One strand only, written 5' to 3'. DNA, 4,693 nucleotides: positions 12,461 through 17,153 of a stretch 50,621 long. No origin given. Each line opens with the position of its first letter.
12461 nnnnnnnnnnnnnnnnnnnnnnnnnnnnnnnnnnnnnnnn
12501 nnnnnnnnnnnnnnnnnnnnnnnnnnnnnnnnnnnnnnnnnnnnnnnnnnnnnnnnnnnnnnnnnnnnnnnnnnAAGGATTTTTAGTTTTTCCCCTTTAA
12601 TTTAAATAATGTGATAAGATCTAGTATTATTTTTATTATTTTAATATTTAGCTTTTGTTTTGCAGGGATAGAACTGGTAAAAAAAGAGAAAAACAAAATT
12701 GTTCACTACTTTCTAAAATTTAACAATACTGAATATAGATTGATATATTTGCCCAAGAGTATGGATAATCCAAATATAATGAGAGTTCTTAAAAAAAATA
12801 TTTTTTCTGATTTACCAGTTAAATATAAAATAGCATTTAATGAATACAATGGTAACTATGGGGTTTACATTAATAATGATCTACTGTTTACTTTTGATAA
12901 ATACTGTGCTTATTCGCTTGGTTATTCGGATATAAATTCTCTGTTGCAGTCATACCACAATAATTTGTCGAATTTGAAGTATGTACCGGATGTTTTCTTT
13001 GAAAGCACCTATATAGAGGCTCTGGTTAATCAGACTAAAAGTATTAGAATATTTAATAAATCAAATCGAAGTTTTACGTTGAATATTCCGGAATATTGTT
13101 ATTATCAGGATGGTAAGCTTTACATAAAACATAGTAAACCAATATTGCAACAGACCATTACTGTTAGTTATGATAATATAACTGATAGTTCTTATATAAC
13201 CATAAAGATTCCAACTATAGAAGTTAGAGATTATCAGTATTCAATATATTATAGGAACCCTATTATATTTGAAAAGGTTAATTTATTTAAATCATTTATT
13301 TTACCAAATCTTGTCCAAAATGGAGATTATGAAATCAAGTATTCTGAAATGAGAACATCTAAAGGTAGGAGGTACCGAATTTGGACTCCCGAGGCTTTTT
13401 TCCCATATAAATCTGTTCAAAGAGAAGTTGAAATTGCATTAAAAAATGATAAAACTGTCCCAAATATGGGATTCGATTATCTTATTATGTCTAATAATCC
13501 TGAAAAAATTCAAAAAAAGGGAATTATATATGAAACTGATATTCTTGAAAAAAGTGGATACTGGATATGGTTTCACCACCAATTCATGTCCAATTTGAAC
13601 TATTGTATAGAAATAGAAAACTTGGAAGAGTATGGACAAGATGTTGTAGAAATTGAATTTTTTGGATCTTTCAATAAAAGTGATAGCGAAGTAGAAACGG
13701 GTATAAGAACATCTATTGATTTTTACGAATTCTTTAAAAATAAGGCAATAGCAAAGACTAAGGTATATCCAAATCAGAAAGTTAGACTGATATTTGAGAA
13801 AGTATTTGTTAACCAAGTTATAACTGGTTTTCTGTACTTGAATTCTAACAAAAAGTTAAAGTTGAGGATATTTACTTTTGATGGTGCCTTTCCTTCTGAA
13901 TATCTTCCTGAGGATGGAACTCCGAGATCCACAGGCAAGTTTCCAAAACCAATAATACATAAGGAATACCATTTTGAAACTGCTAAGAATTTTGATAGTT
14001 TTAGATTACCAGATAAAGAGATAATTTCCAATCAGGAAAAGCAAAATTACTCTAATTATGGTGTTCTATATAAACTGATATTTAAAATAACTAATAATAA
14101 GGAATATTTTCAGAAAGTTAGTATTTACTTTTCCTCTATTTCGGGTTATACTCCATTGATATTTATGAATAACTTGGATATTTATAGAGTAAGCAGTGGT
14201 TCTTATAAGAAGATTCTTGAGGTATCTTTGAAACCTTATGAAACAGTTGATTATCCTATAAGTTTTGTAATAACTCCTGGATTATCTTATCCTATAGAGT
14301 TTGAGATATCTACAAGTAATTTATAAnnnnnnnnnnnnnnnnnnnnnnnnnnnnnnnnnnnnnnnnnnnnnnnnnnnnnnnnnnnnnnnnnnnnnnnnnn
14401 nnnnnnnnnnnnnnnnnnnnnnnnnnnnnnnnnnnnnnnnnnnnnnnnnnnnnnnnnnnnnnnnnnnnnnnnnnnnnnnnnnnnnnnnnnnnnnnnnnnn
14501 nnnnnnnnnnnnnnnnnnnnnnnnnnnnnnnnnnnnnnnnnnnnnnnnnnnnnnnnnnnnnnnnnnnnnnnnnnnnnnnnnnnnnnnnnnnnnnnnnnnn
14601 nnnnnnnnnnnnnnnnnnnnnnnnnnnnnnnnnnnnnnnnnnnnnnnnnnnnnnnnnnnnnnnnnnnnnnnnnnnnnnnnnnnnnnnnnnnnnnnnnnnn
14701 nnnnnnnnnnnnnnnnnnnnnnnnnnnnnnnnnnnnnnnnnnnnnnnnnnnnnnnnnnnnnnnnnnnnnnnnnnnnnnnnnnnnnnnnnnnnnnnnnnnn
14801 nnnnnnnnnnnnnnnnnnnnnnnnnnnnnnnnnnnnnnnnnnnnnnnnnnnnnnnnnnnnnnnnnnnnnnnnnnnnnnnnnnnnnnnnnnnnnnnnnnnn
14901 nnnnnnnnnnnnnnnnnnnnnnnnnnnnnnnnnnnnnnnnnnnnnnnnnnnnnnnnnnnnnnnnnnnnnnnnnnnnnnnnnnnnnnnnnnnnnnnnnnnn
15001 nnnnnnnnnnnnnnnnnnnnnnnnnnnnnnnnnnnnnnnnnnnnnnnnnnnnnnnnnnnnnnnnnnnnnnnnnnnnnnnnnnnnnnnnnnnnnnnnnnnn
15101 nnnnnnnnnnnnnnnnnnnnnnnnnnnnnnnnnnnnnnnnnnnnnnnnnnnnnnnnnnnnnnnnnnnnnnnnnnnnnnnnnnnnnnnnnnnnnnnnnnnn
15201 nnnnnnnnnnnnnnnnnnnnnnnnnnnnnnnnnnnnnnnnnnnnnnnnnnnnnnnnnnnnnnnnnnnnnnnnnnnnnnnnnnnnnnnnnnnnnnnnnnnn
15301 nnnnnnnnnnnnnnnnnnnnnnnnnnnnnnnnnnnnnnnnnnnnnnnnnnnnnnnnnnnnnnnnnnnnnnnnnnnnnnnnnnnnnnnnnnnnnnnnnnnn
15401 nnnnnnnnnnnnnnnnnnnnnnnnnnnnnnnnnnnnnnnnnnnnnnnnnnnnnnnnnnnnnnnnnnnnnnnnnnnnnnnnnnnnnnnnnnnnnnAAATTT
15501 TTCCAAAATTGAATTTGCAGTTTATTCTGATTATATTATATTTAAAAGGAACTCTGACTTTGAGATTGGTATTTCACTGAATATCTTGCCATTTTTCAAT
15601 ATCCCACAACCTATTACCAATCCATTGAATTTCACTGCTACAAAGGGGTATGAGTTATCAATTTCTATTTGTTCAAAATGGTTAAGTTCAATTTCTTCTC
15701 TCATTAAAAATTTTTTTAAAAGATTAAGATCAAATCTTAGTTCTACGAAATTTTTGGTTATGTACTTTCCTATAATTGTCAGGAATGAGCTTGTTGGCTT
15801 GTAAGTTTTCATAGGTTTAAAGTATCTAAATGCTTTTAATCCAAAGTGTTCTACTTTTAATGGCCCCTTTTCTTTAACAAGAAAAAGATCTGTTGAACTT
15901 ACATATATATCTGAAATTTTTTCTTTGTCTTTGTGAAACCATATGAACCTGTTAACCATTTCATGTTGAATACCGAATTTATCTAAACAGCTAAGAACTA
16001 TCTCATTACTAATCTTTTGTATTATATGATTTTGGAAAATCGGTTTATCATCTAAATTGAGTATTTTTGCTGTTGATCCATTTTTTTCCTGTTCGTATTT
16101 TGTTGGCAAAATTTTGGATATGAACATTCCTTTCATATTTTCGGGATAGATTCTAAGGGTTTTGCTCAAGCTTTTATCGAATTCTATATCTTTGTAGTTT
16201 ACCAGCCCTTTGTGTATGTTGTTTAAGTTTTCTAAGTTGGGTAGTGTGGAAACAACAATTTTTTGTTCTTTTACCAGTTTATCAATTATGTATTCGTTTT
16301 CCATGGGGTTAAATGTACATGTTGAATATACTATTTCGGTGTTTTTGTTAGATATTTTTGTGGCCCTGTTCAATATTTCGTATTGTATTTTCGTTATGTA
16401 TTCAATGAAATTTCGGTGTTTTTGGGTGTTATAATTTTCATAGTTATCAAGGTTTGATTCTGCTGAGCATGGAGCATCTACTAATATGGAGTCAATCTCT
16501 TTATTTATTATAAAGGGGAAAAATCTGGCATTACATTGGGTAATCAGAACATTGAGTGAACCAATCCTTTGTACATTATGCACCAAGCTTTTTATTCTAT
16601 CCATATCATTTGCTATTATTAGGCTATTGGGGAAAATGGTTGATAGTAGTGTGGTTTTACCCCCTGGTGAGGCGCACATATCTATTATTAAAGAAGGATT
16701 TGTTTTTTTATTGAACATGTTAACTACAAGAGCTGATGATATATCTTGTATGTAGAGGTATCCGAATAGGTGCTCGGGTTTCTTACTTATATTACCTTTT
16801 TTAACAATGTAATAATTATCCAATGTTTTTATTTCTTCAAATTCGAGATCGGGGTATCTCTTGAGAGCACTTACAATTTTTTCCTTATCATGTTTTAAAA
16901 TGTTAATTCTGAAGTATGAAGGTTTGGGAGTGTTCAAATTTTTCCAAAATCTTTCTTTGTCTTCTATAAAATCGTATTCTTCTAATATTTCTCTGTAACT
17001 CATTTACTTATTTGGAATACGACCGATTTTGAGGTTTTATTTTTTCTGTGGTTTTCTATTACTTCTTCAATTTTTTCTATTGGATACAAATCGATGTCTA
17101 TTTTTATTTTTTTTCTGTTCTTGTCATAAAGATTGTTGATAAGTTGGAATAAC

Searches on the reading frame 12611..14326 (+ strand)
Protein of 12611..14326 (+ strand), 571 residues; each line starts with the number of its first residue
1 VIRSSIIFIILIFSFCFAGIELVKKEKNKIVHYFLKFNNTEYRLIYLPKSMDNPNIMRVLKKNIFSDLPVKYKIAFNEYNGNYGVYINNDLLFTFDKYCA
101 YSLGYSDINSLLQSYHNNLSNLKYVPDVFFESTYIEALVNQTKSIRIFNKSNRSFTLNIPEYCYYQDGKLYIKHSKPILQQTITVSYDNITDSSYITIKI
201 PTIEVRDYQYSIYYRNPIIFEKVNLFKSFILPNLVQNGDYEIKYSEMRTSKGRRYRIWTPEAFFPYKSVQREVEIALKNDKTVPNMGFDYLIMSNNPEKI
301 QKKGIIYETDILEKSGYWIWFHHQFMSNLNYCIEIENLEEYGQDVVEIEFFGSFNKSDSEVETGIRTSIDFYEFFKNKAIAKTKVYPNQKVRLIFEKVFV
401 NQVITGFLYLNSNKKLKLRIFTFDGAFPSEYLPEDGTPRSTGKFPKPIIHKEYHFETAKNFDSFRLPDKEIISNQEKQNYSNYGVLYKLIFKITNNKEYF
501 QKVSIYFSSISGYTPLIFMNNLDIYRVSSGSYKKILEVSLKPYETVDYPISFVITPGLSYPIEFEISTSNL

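Call 46: search_protein_families(library=pfam, proteins=[window:12611-14326:+], max_evalue=0.00001)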
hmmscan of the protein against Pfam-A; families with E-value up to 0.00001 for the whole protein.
window:12611-14326:+ (571 aa): 0 families

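Call 76: search_protein_families(library=pfam, proteins=[window:12611-14326:+], max_evalue=0.01)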
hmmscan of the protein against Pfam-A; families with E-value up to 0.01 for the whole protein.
window:12611-14326:+ (571 aa): 1 family
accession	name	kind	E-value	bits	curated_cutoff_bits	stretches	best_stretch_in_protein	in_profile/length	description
PF11850.13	DUF3370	-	0.0058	16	25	0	478-508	302-332/422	Protein of unknown function (DUF3370)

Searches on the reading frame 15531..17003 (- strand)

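Call 46: search_protein_families(library=pfam, proteins=[window:15531-17003:-], max_evalue=0.00001)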
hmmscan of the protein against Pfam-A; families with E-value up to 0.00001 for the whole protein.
window:15531-17003:- (490 aa): 2 families
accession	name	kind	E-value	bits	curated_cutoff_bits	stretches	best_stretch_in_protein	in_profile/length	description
PF01189.24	Methyltr_RsmB-F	-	2.8e-34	119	27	1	102-298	8-198/199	16S rRNA methyltransferase RsmB/F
PF17125.10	Methyltr_RsmF_N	-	3.6e-06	27.7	34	1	15-87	16-85/86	N-terminal domain of 16S rRNA methyltransferase RsmF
